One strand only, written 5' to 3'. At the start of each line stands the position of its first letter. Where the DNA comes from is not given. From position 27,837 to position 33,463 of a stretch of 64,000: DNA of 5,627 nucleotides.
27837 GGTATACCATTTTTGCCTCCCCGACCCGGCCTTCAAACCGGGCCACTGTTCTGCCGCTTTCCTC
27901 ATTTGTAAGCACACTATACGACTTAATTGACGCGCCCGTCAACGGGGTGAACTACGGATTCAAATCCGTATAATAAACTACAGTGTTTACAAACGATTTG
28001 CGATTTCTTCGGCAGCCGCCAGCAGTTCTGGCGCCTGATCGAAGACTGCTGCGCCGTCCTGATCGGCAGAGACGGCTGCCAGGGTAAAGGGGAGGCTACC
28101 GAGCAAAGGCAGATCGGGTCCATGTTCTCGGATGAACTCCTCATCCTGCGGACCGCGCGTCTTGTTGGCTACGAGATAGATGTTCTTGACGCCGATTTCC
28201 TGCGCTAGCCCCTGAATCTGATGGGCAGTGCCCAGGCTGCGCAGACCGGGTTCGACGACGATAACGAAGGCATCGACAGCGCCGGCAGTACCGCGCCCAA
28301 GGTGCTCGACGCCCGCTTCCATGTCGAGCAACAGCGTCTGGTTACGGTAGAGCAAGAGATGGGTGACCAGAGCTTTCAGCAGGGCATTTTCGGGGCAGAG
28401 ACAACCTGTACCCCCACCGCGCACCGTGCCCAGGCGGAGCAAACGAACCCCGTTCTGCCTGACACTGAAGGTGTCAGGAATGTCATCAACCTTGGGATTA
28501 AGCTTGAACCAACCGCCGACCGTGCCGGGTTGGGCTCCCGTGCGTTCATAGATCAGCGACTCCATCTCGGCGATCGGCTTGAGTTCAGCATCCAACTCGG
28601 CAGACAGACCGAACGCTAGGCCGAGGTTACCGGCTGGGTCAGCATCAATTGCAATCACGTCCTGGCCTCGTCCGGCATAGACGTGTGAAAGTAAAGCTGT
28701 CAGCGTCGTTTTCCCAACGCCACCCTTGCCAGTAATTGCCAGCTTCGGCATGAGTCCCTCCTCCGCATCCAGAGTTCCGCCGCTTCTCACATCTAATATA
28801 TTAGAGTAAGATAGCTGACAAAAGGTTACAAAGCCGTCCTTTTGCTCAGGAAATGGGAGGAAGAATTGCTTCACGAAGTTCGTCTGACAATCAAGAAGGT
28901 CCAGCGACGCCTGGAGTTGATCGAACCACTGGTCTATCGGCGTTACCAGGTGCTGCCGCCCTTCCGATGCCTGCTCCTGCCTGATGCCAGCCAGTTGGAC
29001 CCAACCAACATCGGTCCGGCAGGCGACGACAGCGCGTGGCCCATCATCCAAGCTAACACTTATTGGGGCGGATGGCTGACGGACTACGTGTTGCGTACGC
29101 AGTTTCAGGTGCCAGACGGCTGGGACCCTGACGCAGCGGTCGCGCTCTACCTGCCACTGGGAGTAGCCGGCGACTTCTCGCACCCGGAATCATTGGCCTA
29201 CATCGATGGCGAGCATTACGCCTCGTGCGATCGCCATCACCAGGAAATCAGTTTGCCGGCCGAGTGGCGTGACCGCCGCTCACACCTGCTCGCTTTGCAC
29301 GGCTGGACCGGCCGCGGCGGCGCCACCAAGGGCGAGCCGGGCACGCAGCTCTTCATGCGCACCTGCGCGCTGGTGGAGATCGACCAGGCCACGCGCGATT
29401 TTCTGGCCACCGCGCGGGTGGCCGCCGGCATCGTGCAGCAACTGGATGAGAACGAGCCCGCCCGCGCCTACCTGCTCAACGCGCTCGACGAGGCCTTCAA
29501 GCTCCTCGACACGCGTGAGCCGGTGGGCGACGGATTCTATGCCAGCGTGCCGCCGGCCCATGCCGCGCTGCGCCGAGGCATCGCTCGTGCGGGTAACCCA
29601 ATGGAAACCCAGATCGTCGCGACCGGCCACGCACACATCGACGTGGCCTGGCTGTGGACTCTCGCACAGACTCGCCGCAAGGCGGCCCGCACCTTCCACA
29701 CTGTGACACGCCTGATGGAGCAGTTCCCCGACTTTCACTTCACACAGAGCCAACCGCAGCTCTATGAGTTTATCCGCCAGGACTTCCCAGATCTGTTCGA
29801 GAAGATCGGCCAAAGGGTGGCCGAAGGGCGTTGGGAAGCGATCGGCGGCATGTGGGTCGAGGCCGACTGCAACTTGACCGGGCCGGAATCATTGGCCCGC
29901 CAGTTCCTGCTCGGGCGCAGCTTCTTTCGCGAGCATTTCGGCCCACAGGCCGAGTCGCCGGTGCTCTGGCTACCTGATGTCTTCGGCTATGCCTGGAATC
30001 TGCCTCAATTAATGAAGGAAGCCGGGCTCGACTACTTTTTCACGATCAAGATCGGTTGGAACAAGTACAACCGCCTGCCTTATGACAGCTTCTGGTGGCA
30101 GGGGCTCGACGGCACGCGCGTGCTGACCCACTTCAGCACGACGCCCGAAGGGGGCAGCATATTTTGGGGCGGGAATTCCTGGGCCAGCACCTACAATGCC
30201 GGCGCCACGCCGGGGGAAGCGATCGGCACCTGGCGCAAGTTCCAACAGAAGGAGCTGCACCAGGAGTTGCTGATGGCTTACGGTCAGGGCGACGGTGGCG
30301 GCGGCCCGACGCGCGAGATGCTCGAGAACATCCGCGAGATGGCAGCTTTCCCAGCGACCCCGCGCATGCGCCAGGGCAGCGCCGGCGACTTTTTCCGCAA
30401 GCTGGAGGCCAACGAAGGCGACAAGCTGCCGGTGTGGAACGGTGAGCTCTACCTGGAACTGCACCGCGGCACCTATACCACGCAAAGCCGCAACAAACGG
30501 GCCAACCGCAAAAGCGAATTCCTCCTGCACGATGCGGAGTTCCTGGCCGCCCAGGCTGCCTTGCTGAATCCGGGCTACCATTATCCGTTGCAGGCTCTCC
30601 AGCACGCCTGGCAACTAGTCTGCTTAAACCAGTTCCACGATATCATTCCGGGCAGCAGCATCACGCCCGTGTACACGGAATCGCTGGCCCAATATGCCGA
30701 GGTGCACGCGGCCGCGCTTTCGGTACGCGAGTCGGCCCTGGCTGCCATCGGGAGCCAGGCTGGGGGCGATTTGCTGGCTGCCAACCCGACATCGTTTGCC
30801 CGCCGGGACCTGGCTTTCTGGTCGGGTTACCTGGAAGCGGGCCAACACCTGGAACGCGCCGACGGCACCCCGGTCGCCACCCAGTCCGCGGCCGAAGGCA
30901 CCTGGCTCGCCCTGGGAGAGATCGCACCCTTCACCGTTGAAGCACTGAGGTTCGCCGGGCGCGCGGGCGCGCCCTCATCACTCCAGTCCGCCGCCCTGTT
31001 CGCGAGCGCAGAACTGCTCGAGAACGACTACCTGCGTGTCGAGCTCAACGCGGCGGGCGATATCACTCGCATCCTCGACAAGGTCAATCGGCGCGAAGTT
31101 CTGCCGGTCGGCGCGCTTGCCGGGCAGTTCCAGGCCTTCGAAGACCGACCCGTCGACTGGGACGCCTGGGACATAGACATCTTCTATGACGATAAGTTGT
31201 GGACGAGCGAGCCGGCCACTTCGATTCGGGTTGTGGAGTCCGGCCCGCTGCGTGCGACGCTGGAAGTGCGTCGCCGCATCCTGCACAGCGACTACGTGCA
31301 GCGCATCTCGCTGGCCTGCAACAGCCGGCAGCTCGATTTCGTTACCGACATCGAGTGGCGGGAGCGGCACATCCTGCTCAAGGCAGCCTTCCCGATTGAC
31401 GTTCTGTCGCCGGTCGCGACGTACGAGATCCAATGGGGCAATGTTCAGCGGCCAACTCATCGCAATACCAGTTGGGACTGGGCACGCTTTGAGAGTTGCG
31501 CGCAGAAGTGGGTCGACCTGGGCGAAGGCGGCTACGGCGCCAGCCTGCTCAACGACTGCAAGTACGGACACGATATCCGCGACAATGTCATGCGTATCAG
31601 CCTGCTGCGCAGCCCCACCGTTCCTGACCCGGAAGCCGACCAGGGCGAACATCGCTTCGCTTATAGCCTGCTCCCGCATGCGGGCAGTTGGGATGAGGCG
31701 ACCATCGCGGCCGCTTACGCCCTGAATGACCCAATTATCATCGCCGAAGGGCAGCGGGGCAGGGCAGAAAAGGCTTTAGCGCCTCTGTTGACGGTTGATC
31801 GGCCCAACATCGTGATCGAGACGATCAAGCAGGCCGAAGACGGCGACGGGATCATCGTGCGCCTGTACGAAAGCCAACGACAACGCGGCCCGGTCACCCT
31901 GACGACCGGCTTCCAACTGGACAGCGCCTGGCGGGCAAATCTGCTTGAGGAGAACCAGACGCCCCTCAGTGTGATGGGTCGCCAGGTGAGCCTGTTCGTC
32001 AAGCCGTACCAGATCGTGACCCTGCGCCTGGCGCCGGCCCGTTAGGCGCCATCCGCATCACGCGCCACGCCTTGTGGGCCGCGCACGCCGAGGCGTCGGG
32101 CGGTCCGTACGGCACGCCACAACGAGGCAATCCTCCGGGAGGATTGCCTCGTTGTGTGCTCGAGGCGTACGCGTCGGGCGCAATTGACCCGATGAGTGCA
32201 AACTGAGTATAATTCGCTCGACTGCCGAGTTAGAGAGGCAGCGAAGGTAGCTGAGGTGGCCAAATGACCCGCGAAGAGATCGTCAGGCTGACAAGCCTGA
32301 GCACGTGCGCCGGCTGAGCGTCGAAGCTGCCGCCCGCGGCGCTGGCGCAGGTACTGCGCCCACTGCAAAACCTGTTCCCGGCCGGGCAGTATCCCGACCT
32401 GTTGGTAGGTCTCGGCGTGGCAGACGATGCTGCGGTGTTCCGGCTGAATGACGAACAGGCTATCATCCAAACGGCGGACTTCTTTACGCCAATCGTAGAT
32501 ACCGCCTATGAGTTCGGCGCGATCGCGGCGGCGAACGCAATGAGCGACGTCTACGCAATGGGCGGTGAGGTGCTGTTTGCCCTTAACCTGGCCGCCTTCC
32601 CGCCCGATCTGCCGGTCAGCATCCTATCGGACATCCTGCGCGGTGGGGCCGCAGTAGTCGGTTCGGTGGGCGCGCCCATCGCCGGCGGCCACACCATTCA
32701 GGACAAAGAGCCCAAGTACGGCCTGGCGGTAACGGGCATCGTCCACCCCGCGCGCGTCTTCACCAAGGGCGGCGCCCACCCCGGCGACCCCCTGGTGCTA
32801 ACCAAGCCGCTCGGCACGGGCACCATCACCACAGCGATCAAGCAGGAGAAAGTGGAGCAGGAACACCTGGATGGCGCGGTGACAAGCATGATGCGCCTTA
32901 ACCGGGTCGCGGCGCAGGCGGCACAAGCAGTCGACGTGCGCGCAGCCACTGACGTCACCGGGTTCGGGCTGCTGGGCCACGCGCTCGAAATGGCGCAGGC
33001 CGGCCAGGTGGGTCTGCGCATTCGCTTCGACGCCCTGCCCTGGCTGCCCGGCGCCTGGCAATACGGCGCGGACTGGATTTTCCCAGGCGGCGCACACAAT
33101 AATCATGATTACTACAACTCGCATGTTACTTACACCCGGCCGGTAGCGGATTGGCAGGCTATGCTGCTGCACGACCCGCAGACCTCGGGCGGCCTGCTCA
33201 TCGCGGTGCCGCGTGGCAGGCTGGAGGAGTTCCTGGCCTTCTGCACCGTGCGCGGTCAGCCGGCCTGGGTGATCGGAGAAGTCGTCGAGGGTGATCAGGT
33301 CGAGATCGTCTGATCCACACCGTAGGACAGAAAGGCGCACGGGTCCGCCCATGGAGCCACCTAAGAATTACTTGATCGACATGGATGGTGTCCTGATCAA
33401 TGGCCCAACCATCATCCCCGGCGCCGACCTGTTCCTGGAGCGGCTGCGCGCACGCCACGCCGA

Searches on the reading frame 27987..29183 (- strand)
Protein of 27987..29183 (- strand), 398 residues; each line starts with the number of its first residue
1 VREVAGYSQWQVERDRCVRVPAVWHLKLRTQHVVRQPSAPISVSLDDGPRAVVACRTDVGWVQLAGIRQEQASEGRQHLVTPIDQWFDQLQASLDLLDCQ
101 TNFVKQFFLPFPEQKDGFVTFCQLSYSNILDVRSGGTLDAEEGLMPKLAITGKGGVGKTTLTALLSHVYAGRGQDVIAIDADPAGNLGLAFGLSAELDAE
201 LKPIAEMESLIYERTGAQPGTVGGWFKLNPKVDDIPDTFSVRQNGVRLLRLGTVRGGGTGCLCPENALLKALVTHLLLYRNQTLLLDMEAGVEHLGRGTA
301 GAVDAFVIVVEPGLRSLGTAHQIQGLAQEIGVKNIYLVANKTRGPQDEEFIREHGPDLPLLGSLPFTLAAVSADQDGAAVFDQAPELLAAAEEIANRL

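Call 35: search_protein_families(library=pfam, proteins=[window:27987-29183:-], max_evalue=0.00001)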
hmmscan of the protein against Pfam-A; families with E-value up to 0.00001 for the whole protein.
window:27987-29183:- (398 aa): 5 families
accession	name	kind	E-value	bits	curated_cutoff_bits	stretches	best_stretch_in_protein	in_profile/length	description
PF01656.29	CbiA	-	2.9e-14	53.6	25.4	1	150-377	4-122/125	CobQ/CobB/MinD/ParA nucleotide binding domain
PF13614.12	AAA_31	-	2.4e-08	34.6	27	1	152-200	9-58/177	AAA domain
PF02374.21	ArsA_ATPase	-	2.4e-07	30.7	24.3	1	148-193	4-49/305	Anion-transporting ATPase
PF06564.18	CBP_BcsQ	-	4.2e-06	26.9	21.3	0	145-194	1-51/234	Cellulose biosynthesis protein BcsQ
PF10609.15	ParA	-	7.6e-06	26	27.1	0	150-185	9-44/246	NUBPL iron-transfer P-loop NTPase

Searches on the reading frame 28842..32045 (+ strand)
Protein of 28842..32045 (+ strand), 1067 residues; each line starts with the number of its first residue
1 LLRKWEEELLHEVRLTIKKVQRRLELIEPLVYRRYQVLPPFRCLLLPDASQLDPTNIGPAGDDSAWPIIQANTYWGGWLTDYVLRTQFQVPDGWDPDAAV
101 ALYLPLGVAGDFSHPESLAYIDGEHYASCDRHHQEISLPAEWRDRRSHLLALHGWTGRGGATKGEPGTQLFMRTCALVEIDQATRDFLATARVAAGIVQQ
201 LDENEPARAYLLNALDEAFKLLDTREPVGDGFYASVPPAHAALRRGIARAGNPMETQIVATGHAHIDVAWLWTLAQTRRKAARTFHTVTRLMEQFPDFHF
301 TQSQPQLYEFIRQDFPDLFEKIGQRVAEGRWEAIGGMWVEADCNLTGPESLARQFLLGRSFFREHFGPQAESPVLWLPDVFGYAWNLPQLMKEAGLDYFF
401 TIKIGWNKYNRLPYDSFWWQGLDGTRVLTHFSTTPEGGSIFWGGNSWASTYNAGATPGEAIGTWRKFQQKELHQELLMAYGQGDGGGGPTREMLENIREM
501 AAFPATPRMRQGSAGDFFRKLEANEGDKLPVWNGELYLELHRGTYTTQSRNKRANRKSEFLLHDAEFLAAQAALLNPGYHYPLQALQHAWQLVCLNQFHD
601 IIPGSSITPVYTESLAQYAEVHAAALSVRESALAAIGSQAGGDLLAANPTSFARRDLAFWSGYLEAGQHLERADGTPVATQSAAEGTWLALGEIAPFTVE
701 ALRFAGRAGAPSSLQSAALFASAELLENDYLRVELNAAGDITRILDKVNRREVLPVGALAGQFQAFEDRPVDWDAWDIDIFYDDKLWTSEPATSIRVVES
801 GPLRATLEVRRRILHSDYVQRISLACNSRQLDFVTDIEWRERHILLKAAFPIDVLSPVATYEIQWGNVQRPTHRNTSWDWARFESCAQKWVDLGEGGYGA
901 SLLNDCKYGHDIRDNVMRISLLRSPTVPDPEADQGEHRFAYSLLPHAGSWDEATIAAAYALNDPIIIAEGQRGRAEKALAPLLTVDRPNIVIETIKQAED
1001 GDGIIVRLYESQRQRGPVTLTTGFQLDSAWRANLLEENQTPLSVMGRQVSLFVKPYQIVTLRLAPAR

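Call 35: search_protein_families(library=pfam, proteins=[window:28842-32045:+], max_evalue=0.00001)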
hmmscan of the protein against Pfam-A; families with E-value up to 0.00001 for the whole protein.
window:28842-32045:+ (1067 aa): 4 families
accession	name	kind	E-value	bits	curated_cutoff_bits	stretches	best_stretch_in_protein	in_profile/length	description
PF01074.27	Glyco_hydro_38N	-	2.4e-89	299.8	25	1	258-533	2-270/270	Glycosyl hydrolases family 38 N-terminal domain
PF07748.19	Glyco_hydro_38C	-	4e-66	223.6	25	1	726-931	1-206/206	Glycosyl hydrolases family 38 C-terminal domain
PF09261.16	Alpha-mann_mid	-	2.9e-27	95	31.1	1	539-636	1-96/96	Alpha mannosidase middle domain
PF17677.7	Glyco_hydro38C2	-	3.1e-19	69.3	22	1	989-1061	1-72/72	Glycosyl hydrolases family 38 C-terminal beta sandwich domain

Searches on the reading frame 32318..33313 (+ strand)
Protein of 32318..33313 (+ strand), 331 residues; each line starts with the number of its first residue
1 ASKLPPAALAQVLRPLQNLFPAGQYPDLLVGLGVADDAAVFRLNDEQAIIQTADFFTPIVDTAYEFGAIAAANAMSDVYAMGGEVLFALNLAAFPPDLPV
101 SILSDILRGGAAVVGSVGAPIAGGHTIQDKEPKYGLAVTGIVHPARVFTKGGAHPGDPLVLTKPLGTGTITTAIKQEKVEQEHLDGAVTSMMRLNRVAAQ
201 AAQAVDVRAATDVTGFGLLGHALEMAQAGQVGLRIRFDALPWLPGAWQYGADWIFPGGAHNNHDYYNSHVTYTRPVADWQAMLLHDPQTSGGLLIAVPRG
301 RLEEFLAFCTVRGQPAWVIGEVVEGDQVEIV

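Call 35: search_protein_families(library=pfam, proteins=[window:32318-33313:+], max_evalue=0.00001)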
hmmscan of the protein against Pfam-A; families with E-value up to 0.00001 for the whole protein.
window:32318-33313:+ (331 aa): 2 families
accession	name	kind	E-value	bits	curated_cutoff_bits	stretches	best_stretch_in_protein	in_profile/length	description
PF00586.29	AIRS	-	1.7e-25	90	24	1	36-142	2-112/112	AIR synthase related protein, N-terminal domain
PF02769.27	AIRS_C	-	1.8e-25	90.4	23.1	1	155-330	2-153/156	AIR synthase related protein, C-terminal domain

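Call 40: find_related_loci(query=window:32318-33310:+, collection=metagenome_contigs, flank=600)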
Query window:32318-33310:+ (331 aa) in metagenome_contigs; peptide patterns used: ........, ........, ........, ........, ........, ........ (x = any residue, [..] = any of these).
599 stretches matched a pattern (row limit reached: there are more); 573 encode a relative of the query (tblastn E <= 1e-3); the best 80 are kept; 80 distinct loci.
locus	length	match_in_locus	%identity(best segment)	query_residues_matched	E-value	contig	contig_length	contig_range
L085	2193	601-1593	74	1-331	1e-172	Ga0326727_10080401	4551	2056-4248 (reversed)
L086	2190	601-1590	75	1-330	5e-168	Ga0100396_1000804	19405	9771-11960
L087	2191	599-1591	74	1-331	2e-175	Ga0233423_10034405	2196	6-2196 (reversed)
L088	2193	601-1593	73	1-331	5e-164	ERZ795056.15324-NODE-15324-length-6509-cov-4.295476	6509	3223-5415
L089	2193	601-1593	71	1-331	6e-160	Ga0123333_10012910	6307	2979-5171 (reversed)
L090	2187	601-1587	74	1-329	1e-157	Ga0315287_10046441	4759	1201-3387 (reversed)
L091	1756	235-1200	71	1-322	5e-158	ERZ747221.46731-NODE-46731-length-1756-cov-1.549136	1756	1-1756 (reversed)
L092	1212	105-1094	66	1-330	3e-157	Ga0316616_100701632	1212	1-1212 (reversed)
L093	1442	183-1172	64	1-331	1e-146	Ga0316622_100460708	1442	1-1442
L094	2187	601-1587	63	3-331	1e-135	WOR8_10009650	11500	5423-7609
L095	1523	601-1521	67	1-307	1e-139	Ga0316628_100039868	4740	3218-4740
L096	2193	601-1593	67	1-331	1e-131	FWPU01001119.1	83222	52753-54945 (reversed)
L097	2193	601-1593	60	1-331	3e-131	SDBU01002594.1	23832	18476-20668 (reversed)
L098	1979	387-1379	60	1-331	9e-136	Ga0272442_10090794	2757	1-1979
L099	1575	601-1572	61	1-328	9e-134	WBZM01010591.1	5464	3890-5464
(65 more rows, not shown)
